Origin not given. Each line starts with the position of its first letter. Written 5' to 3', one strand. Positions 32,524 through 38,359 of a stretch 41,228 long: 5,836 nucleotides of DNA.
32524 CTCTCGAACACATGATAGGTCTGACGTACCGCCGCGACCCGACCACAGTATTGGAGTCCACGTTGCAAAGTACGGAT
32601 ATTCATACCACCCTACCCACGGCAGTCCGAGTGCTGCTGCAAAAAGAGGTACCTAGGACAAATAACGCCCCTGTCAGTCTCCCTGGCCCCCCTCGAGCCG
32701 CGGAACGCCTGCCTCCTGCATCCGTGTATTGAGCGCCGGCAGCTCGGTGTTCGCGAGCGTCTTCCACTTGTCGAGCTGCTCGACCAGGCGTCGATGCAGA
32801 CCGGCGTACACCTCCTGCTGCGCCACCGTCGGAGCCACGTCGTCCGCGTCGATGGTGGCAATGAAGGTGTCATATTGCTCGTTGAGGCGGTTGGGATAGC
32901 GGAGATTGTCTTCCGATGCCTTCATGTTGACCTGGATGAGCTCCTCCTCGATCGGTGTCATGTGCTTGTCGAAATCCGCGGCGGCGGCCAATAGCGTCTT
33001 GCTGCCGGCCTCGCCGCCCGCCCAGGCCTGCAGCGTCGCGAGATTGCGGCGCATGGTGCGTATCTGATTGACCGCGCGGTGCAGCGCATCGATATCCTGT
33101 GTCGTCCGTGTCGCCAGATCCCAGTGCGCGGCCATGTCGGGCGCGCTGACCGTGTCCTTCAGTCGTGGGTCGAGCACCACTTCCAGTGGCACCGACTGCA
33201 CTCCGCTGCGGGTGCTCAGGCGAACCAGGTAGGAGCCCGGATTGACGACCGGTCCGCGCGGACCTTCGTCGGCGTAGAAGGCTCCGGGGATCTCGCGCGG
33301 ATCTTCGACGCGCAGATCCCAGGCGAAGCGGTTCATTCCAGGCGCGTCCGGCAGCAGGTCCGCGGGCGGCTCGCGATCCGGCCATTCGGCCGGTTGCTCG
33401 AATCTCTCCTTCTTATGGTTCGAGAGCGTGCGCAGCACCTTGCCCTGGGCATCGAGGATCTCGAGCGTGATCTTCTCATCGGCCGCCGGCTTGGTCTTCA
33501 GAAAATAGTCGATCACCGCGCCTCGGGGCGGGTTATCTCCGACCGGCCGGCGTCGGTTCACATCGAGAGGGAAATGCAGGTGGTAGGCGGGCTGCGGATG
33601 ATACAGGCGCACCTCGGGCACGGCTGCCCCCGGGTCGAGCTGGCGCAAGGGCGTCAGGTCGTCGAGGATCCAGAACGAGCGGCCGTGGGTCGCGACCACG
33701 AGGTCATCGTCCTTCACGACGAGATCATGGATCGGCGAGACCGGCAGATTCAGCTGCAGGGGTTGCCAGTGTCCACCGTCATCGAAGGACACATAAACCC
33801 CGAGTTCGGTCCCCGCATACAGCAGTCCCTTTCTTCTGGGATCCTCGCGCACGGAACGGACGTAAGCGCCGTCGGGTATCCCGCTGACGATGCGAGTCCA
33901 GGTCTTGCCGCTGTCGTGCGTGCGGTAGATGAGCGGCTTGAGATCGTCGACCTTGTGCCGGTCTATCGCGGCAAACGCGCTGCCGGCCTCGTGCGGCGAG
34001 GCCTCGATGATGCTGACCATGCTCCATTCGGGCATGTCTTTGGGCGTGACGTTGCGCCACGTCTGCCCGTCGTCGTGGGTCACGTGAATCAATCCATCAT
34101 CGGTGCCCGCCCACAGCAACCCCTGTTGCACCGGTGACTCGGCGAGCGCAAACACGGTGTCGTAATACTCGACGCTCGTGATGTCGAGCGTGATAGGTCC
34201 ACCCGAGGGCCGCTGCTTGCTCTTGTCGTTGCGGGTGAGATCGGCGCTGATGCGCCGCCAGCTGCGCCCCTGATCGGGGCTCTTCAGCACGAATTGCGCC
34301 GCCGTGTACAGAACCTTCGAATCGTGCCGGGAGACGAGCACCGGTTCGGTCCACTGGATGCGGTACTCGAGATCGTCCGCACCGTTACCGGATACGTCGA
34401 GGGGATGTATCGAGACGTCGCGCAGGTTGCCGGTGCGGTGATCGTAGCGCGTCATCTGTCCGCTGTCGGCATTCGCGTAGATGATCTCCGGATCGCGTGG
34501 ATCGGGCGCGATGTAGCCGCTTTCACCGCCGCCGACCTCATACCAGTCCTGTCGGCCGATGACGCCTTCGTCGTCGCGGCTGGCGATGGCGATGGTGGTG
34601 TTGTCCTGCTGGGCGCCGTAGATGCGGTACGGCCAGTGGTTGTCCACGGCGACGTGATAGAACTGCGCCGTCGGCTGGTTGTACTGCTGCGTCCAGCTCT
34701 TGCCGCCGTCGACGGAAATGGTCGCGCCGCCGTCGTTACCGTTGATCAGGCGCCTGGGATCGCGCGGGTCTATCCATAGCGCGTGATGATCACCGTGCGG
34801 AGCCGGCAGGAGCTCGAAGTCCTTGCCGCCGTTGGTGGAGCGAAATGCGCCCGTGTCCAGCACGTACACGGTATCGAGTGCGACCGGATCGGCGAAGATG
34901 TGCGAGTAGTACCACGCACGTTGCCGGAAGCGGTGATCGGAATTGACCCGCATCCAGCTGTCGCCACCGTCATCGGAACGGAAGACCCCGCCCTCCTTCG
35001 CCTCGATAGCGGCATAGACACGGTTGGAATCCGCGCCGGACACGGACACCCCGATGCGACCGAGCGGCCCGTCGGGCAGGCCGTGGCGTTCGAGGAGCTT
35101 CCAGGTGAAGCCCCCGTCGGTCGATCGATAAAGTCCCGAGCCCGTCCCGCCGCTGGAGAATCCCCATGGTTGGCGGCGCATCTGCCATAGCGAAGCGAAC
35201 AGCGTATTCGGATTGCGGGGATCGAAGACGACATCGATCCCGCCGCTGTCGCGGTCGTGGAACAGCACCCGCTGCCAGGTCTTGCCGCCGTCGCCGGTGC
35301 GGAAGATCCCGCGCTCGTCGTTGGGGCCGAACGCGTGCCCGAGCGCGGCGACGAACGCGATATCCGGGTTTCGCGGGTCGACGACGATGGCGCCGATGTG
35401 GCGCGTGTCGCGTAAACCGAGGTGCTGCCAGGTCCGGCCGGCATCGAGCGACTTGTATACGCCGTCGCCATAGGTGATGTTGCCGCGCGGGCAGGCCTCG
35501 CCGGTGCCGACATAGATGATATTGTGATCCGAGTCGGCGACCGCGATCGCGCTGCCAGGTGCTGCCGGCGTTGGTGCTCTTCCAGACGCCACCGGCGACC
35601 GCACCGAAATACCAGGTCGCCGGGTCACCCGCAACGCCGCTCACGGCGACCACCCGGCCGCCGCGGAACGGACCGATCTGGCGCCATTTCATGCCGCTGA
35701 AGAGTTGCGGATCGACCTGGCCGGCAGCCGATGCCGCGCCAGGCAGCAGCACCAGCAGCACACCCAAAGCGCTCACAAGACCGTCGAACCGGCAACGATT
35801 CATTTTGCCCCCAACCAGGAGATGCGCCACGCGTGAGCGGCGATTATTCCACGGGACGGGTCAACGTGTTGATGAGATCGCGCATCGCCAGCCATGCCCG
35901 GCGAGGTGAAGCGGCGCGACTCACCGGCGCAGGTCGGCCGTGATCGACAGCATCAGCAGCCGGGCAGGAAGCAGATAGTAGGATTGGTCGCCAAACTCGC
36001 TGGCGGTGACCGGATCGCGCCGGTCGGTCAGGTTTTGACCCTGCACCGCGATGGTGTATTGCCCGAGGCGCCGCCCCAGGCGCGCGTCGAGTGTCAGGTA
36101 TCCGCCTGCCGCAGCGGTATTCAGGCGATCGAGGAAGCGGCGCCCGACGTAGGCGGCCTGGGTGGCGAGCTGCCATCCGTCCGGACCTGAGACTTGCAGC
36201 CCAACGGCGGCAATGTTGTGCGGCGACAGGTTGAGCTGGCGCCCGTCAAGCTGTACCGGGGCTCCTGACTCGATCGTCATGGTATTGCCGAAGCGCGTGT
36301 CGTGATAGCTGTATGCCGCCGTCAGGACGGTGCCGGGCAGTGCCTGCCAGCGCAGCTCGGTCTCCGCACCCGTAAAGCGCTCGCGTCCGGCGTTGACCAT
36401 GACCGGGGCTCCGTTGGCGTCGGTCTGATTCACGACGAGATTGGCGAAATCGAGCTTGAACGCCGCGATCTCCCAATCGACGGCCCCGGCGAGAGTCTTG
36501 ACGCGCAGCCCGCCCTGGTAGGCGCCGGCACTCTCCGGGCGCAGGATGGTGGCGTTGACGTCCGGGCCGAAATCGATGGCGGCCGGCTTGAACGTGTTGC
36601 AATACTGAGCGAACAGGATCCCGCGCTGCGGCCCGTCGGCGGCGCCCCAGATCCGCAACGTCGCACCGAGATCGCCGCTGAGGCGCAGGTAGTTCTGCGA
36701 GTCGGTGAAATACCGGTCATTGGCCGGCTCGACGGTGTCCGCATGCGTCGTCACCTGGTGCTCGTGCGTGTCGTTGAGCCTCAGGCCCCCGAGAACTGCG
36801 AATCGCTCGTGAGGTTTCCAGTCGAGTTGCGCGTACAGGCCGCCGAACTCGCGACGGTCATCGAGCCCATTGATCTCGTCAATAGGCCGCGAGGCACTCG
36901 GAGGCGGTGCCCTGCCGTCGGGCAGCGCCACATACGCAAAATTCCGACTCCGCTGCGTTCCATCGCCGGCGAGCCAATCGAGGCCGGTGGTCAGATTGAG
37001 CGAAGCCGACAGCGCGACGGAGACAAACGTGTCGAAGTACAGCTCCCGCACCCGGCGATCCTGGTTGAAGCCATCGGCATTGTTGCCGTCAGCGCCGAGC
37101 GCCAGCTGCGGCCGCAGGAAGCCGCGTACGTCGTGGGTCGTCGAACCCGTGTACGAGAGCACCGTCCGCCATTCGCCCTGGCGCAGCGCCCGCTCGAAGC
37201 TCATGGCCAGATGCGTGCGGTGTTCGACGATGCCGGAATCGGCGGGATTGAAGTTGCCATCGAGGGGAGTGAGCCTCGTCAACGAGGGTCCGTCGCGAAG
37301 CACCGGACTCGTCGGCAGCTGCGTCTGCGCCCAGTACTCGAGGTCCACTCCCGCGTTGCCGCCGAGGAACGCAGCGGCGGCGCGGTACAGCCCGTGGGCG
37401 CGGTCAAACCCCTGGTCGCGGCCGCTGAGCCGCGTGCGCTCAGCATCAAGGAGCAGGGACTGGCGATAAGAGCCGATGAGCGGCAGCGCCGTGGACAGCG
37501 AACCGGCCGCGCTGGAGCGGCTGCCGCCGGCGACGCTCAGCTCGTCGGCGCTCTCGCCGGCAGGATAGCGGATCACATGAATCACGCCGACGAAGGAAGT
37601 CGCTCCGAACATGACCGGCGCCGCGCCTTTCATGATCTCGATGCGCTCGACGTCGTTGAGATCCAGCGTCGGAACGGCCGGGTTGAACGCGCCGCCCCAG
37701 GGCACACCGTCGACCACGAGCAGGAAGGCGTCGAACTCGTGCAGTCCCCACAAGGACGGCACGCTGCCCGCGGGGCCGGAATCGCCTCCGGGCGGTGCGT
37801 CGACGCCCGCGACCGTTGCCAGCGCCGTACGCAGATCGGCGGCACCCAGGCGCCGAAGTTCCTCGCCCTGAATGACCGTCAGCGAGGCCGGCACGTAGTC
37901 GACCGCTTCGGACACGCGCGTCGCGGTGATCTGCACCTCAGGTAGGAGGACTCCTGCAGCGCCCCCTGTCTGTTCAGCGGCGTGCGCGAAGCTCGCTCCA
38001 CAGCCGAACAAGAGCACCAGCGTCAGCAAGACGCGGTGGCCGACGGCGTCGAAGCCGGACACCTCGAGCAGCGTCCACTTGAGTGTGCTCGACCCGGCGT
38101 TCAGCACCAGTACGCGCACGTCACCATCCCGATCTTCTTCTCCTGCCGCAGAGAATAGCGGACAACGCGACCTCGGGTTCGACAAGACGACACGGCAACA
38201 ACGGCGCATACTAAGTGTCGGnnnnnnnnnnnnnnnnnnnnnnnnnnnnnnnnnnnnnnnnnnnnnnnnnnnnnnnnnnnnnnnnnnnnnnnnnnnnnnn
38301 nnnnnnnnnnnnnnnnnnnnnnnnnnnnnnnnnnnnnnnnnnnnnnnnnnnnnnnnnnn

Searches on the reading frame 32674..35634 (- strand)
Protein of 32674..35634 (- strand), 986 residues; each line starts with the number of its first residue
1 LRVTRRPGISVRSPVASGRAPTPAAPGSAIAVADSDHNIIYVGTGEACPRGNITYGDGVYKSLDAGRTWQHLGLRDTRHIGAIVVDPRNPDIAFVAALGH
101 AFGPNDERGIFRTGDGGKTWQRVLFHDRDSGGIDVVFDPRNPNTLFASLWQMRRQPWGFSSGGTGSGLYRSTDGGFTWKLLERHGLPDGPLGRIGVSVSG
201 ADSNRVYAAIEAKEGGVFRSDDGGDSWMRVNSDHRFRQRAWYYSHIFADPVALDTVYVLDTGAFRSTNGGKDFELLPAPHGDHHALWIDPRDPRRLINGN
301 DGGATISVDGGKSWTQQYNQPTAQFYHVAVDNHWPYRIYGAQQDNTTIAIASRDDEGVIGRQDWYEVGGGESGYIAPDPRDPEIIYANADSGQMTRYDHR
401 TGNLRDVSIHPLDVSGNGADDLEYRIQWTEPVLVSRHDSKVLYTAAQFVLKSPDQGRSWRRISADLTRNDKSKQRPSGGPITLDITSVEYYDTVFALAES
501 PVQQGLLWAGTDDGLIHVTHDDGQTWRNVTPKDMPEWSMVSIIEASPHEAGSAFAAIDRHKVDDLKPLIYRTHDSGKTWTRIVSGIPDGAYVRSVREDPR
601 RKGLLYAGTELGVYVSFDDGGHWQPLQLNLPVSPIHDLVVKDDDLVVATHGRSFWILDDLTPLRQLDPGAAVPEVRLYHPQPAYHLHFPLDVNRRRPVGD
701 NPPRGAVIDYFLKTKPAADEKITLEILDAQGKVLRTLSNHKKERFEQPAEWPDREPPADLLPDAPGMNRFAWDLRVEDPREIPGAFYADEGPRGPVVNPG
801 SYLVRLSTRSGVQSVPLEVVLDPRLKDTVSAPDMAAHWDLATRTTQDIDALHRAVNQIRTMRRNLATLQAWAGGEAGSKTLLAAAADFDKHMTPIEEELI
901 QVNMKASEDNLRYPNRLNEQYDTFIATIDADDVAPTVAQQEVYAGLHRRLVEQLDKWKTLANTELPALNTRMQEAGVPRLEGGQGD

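Call 46: search_protein_families(library=pfam, proteins=[window:32674-35634:-], max_evalue=0.001)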
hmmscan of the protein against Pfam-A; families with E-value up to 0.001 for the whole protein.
window:32674-35634:- (986 aa): 4 families
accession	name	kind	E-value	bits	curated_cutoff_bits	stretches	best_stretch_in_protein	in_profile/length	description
PF15902.12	Sortilin-Vps10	-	2.6e-27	96.1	33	3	59-184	3-115/446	Sortilin, neurotensin receptor 3,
PF02012.26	BNR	-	7.2e-10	37.8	27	0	306-315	2-11/12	BNR/Asp-box repeat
PF13088.12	BNR_2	-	3.7e-07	30.2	31.4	0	449-626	84-251/277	BNR repeat-like domain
PF14870.12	PSII_BNR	-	0.00013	21.8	27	0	89-228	20-138/303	Photosynthesis system II assembly factor YCF48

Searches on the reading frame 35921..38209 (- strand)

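Call 46: search_protein_families(library=pfam, proteins=[window:35921-38209:-], max_evalue=0.001)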
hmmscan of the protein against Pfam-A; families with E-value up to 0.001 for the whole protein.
window:35921-38209:- (762 aa): 2 families
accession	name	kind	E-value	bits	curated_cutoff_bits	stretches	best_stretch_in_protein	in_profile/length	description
PF00593.30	TonB_dep_Rec_b-barrel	-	4.6e-27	96.4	27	1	285-727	16-436/436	TonB dependent receptor-like, beta-barrel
PF07715.20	Plug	-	1.2e-17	64.8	23.9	1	106-209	5-107/107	TonB-dependent Receptor Plug Domain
